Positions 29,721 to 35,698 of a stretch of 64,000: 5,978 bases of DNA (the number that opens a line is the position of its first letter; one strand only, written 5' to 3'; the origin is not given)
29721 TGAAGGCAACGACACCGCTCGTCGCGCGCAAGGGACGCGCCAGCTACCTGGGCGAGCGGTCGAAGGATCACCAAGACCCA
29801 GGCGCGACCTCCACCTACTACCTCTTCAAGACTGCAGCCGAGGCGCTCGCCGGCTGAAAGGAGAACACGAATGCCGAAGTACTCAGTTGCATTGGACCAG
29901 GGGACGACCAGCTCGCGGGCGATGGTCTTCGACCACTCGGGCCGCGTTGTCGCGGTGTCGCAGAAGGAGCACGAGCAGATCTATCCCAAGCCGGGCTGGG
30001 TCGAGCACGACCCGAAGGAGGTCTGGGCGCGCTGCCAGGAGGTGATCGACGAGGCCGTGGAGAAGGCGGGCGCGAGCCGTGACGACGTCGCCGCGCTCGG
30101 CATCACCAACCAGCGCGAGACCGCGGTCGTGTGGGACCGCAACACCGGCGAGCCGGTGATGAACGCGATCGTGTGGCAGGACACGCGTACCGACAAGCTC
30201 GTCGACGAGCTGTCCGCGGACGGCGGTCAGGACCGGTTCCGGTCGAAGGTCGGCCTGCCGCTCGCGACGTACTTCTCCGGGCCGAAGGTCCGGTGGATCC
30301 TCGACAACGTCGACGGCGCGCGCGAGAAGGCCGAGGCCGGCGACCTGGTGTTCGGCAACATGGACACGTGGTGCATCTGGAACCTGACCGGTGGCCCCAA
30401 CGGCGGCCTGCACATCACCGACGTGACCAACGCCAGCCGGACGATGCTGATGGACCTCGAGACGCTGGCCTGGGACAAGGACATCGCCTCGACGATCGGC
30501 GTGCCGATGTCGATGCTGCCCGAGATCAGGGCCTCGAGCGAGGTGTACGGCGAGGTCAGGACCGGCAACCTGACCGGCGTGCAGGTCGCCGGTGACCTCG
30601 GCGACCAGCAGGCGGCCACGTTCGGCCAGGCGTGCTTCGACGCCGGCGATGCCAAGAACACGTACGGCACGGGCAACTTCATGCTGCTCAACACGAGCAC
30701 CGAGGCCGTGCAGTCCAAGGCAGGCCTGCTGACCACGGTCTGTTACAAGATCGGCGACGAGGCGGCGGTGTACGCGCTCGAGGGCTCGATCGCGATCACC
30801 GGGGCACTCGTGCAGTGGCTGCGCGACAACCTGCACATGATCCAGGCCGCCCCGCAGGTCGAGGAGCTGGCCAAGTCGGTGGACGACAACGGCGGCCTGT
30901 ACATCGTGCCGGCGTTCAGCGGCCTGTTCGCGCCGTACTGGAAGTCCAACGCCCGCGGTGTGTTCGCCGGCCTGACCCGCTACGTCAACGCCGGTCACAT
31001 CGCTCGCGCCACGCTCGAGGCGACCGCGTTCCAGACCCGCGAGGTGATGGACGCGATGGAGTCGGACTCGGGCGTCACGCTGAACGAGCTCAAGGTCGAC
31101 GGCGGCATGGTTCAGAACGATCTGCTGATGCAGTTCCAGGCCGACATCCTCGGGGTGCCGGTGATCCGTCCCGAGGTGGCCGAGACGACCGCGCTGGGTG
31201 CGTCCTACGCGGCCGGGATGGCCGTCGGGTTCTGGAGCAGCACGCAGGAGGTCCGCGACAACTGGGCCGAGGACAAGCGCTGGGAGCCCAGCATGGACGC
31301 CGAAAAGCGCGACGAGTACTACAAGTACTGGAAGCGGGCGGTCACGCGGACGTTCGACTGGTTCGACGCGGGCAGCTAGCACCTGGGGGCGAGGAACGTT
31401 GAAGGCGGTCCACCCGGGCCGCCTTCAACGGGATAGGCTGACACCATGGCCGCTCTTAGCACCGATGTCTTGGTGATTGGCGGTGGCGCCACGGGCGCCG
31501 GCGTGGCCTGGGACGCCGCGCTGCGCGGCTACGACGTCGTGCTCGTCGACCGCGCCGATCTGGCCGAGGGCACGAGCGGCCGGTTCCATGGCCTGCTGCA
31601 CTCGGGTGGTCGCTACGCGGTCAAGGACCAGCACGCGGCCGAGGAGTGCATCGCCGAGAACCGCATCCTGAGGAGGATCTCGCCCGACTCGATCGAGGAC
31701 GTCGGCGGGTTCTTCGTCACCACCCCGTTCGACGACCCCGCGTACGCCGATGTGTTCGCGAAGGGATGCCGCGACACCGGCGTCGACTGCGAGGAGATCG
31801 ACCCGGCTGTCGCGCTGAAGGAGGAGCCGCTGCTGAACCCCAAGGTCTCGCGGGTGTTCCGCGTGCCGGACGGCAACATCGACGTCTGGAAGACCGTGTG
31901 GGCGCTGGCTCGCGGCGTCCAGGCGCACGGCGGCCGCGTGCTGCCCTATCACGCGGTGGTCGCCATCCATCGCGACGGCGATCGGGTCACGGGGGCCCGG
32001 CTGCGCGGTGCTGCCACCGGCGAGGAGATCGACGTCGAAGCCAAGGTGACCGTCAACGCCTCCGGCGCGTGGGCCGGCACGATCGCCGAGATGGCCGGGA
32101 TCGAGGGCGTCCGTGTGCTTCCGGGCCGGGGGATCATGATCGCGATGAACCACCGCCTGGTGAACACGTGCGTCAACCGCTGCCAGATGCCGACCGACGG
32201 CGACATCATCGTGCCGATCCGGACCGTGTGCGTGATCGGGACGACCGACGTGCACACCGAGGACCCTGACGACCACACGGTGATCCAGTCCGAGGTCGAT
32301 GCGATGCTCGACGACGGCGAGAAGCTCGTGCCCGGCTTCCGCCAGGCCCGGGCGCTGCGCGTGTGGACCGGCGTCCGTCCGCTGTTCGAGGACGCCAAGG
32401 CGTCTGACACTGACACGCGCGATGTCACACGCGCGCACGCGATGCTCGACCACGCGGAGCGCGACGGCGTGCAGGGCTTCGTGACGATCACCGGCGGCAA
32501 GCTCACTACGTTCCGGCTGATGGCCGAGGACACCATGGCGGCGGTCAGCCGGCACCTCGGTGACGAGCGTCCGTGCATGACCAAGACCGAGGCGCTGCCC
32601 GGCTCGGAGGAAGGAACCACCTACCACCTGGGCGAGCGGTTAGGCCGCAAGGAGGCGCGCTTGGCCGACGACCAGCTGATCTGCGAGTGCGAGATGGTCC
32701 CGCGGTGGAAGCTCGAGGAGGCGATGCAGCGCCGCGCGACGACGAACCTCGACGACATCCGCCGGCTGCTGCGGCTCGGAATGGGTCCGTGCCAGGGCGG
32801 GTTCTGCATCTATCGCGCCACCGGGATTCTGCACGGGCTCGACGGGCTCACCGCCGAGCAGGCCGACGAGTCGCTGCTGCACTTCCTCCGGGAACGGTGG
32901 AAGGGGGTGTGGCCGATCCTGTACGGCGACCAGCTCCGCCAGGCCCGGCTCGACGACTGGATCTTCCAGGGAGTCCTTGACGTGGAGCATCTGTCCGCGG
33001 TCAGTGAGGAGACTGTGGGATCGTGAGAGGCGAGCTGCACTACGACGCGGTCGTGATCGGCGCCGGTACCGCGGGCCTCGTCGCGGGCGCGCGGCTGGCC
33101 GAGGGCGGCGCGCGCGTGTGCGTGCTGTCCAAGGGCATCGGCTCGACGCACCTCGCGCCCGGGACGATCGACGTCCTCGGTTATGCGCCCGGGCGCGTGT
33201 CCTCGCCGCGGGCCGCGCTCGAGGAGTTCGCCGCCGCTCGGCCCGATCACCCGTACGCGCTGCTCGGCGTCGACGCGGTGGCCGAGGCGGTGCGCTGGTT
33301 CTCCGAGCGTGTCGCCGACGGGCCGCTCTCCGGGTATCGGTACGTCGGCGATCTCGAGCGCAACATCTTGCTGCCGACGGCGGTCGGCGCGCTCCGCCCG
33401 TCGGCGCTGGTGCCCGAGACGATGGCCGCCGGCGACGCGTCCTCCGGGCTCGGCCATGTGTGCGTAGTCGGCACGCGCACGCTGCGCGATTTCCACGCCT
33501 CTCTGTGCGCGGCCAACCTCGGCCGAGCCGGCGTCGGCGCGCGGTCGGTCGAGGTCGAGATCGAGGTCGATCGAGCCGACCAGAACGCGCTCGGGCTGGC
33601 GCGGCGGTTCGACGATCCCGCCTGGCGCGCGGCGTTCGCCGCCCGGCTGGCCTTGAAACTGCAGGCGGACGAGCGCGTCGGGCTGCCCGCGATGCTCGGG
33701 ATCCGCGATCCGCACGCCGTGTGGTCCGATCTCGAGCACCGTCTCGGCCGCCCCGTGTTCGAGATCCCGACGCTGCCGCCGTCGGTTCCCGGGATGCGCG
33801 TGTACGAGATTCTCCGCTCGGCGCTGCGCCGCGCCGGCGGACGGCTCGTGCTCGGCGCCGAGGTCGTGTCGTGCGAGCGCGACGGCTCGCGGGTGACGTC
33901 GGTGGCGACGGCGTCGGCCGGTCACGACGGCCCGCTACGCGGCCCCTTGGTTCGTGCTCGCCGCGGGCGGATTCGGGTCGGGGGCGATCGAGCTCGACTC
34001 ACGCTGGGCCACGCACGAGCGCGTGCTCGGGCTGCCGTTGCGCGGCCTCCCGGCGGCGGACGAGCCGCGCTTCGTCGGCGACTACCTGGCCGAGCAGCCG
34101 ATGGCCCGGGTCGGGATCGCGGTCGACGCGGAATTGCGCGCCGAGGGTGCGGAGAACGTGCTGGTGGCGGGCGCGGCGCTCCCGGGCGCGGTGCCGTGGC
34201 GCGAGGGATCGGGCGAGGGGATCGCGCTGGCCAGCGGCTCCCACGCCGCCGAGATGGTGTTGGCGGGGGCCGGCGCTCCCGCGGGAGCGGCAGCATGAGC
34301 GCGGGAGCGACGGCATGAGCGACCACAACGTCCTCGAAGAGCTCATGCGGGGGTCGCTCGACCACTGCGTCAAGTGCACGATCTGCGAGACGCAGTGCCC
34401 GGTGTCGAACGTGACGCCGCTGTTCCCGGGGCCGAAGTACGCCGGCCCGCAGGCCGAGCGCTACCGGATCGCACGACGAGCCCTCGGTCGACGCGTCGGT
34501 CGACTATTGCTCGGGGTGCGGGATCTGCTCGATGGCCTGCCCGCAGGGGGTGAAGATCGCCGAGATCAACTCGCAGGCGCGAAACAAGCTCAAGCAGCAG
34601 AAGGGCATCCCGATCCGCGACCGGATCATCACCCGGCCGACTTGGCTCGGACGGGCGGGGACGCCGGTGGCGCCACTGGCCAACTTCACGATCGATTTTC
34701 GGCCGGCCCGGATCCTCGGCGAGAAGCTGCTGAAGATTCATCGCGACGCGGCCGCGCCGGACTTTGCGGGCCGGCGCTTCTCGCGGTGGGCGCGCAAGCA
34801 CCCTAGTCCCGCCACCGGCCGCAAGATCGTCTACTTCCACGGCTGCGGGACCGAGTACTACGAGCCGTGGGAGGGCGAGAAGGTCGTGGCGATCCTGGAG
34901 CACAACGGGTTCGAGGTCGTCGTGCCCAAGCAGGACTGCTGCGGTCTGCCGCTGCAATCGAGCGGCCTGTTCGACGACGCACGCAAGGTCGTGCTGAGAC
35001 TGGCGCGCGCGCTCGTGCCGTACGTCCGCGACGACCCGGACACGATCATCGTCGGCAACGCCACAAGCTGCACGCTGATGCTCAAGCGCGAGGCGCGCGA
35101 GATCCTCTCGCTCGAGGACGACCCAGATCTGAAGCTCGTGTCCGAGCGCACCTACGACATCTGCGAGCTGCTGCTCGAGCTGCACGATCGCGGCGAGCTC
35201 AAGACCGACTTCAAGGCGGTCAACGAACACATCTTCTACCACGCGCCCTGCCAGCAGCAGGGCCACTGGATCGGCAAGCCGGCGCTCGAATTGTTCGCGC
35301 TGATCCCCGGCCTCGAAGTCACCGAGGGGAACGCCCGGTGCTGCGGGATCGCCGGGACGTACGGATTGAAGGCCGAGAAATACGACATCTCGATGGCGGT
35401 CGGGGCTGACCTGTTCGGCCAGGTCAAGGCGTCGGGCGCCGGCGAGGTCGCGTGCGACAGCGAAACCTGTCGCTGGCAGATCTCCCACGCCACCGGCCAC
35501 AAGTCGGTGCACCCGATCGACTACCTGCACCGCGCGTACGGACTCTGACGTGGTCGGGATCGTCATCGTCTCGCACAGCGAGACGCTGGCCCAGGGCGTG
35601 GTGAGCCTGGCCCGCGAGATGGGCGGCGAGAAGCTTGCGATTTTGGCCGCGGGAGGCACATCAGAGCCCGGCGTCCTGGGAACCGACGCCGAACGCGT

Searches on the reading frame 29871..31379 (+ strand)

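Call 16: search_protein_families(library=pfam, proteins=[window:29871-31379:+], max_evalue=0.001)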
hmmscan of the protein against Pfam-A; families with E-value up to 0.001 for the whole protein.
window:29871-31379:+ (502 aa): 3 families
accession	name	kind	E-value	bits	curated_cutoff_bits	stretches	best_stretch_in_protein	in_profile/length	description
PF00370.27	FGGY_N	-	5.1e-76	255.9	28.8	1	4-252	1-245/245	FGGY family of carbohydrate kinases, N-terminal domain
PF02782.22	FGGY_C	-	3.7e-49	167.6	27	1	262-451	2-197/198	FGGY family of carbohydrate kinases, C-terminal domain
PF01869.26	BcrAD_BadFG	-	0.00021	21.3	31.5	0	8-77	3-68/271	BadF/BadG/BcrA/BcrD ATPase family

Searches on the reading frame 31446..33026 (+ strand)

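Call 16: search_protein_families(library=pfam, proteins=[window:31446-33026:+], max_evalue=0.001)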
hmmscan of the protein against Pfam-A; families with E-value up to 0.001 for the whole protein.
window:31446-33026:+ (526 aa): 6 families
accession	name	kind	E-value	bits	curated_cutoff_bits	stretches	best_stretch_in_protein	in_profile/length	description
PF01266.30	DAO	-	1.4e-51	176.6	27.9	1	7-355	1-351/353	FAD dependent oxidoreductase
PF12831.13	FAD_oxidored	-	1.5e-09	38.1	27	1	147-220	89-156/416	FAD dependent oxidoreductase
PF00890.30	FAD_binding_2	-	2.8e-07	30.5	20.4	0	149-211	143-206/414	FAD binding domain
PF04324.20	Fer2_BFD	-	4.5e-07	30.6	26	1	411-462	1-48/50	BFD-like [2Fe-2S] binding domain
PF01494.25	FAD_binding_3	-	5.3e-05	23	22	0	149-220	101-170/349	FAD binding domain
PF07992.20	Pyr_redox_2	-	0.00036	20.5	26.1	0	7-222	2-119/291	Pyridine nucleotide-disulphide oxidoreductase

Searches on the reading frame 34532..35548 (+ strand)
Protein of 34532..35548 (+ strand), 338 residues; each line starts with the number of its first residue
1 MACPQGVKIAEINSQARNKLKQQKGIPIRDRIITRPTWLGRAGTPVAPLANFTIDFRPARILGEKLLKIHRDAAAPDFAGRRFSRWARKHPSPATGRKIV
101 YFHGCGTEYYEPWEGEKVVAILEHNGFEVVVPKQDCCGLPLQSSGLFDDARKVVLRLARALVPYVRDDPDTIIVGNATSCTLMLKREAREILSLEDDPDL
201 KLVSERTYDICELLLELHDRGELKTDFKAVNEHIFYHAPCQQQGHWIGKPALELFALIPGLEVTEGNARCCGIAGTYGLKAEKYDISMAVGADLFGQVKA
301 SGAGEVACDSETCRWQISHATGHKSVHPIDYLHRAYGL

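Call 16: search_protein_families(library=pfam, proteins=[window:34532-35548:+], max_evalue=0.001)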
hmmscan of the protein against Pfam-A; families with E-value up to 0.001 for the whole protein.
window:34532-35548:+ (338 aa): 1 family
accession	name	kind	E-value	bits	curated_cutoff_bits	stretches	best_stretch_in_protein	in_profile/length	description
PF02754.22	CCG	-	4.7e-15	55.9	20.6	2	99-185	1-85/85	Cysteine-rich domain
